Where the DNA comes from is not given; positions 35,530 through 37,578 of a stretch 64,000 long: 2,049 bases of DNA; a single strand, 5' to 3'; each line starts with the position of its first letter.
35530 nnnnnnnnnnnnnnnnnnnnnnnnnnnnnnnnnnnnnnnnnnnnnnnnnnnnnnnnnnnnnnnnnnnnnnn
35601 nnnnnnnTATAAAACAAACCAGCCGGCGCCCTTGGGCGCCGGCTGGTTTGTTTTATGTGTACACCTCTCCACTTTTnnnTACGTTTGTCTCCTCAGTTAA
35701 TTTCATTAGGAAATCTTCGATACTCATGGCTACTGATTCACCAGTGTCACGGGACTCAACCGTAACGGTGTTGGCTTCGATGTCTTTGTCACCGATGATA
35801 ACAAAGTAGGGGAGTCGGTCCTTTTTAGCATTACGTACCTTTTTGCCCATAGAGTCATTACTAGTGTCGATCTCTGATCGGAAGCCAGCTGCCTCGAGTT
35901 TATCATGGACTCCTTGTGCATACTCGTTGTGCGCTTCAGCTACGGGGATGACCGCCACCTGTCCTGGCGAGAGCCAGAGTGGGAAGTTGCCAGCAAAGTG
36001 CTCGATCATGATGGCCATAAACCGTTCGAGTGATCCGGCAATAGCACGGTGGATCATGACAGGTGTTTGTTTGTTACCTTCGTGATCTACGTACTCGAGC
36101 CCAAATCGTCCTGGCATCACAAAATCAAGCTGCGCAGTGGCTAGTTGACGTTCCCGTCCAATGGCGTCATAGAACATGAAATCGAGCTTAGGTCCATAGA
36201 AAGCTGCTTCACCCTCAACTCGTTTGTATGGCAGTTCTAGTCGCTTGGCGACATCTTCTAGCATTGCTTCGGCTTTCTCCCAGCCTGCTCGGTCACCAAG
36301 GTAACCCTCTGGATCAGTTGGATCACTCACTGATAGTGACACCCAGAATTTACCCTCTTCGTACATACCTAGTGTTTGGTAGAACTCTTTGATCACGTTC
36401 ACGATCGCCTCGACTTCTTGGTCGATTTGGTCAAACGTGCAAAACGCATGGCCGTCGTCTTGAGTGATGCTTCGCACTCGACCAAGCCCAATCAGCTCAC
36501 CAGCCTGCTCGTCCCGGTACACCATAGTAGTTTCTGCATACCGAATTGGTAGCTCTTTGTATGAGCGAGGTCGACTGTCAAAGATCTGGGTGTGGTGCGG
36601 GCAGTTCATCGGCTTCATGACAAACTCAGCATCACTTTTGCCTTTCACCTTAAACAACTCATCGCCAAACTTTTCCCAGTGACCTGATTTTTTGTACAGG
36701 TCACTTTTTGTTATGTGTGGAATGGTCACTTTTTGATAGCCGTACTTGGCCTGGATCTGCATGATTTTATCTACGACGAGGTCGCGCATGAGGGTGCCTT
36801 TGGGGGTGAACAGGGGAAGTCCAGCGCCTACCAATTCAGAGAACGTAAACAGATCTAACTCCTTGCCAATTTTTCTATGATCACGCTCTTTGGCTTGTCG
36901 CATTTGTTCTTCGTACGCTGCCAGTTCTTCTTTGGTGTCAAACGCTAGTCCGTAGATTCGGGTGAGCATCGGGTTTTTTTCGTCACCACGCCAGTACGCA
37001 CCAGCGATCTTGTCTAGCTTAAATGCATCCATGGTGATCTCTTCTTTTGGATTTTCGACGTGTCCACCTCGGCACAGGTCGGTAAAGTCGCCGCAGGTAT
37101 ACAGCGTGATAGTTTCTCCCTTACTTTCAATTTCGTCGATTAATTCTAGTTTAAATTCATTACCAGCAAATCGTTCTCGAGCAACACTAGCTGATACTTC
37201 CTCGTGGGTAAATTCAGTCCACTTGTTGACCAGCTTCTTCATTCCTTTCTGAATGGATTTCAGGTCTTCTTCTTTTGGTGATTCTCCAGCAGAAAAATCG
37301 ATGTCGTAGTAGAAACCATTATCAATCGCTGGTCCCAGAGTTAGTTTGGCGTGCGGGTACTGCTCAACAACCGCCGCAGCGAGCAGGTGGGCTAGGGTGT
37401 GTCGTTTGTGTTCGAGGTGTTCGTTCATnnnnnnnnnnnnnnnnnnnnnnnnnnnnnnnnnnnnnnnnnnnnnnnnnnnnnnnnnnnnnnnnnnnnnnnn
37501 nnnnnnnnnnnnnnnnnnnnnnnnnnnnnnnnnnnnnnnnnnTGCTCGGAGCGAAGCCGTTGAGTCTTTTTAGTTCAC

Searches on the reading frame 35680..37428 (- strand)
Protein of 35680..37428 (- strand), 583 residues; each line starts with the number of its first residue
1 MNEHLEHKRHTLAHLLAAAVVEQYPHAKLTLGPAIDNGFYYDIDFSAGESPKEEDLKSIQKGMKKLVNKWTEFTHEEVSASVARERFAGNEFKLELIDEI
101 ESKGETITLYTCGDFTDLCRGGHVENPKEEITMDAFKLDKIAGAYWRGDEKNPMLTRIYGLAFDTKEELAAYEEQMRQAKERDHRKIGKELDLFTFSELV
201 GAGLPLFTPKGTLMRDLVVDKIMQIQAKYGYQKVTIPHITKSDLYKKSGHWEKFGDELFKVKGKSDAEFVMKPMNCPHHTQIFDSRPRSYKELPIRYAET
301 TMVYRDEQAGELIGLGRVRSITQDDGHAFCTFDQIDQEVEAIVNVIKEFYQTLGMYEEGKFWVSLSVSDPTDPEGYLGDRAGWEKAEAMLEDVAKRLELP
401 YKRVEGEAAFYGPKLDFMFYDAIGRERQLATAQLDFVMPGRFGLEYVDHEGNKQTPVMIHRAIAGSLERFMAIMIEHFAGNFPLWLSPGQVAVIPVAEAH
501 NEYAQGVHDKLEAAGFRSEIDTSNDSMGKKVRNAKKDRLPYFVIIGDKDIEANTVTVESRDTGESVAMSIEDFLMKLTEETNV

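Call 14: find_related_loci(query=window:35680-37428:-, collection=genome_contigs, flank=3000)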
Query window:35680-37428:- (583 aa) in genome_contigs; peptide patterns used: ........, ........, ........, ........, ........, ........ (x = any residue, [..] = any of these).
178 stretches matched a pattern; 128 encode a relative of the query (tblastn E <= 1e-3); the best 80 are kept; 80 distinct loci.
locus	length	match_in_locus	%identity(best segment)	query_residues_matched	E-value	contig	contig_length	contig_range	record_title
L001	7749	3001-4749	88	1-583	0e+0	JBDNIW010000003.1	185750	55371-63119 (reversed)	MAG: Candidatus Paceibacterota bacterium isolate metabat2.26_sub.ELB k141_190521, whole genome shotgun sequence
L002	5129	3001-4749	85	1-583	0e+0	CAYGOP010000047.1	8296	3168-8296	MAG TPA_asm: uncultured Candidatus Saccharibacteria bacterium isolate ERP117304_co1_139 genome assembly, contig: NODE_76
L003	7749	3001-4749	83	1-583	0e+0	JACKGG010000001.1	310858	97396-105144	MAG: Candidatus Nomurabacteria bacterium isolate HK-STAS-PATE-28 HK-STAS-PATE-28_1, whole genome shotgun sequence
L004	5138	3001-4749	81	1-583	0e+0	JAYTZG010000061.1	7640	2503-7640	MAG: Candidatus Paceibacterota bacterium isolate GFS_6291 GFS_6291_60, whole genome shotgun sequence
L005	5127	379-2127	80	1-583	0e+0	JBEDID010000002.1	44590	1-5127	MAG: Candidatus Parcubacteria bacterium isolate NASQAN2015_010_A_bin.14 scaffold_000010, whole genome shotgun sequence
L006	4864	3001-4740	80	1-580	0e+0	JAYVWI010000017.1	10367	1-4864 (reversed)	MAG: Candidatus Paceibacterota bacterium isolate GL82_DN_metabat_113 GL82_DN_metabat_113_16, whole genome shotgun sequen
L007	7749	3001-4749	80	1-583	0e+0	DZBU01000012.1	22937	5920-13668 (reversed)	MAG TPA_asm: Candidatus Elulimicrobium sp. isolate SulCav_PC08_66_47_31 SulCav_PC08-66_1487_length_22937_cov_16.710559,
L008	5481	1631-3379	78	1-583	0e+0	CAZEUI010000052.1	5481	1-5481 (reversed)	MAG TPA_asm: uncultured Candidatus Saccharibacteria bacterium isolate binchicken_co53_23 genome assembly, contig: NODE_1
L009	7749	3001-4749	80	1-583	0e+0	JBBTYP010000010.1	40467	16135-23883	MAG: Patescibacteria group bacterium isolate H41-bin057_1 H41_bin057_1_000000000010, whole genome shotgun sequence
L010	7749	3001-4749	79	1-583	0e+0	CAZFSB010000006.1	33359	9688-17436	MAG TPA_asm: uncultured Candidatus Saccharibacteria bacterium isolate SRP319275_co4_64 genome assembly, contig: NODE_706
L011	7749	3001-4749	79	1-583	0e+0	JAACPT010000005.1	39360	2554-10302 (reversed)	MAG: Candidatus Parcubacteria bacterium isolate CG_2015-02_43_9 CG_2015-02_curated_scaffold_568, whole genome shotgun se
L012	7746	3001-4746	76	1-583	0e+0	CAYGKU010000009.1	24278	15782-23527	MAG TPA_asm: uncultured Candidatus Saccharibacteria bacterium isolate ERP116193_co2_378 genome assembly, contig: NODE_51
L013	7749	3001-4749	78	1-583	0e+0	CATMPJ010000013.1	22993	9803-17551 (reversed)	MAG: uncultured bacterium isolate SRR3962773_bin.21_MetaWRAP_v1.3_MAG genome assembly, contig: ERZ505245.708, whole geno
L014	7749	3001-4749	75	1-583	0e+0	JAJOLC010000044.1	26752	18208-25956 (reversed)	MAG: Candidatus Paceibacterota bacterium isolate MAG-712 c_000000000028, whole genome shotgun sequence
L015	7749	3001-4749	76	1-583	0e+0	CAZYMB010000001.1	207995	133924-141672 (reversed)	MAG TPA_asm: uncultured Acidimicrobiaceae bacterium isolate binchicken_co258_145 genome assembly, contig: NODE_5_length_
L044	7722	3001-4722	61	3-581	0e+0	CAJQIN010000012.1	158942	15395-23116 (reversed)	MAG: Candidatus Pacebacteria bacterium isolate 0.2_20180419_Bin_144_1 genome assembly, contig: c_000000000015, whole gen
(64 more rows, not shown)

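Call 57: search_protein_families(library=pfam, proteins=[window:35680-37428:-])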
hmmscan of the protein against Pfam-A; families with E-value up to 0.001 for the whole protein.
window:35680-37428:- (583 aa): 3 families
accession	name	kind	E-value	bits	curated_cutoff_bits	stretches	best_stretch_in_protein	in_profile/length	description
PF00587.30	tRNA-synt_2b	-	2.4e-43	148.7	29.3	1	259-478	1-179/179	tRNA synthetase class II core domain (G, H, P, S and T)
PF03129.25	HGTP_anticodon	-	3.4e-26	91.7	21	1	490-579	1-93/94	Anticodon binding domain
PF07973.19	tRNA_SAD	-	9.2e-09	35.6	24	1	107-159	1-44/44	Threonyl and Alanyl tRNA synthetase second additional domain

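Call 65: search_protein_families(library=pfam, proteins=[L044:5113-6513:+])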
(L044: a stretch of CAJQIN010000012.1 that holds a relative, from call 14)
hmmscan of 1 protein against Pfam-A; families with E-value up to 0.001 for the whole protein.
L044:5113-6513:+ (467 aa): 2 families
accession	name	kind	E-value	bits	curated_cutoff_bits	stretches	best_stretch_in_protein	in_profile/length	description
PF00152.25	tRNA-synt_2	-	5e-108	361.2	25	1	120-434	2-307/308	tRNA synthetases class II (D, K and N)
PF01336.31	tRNA_anti-codon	-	4.7e-16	58.9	27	1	17-101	1-75/75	OB-fold nucleic acid binding domain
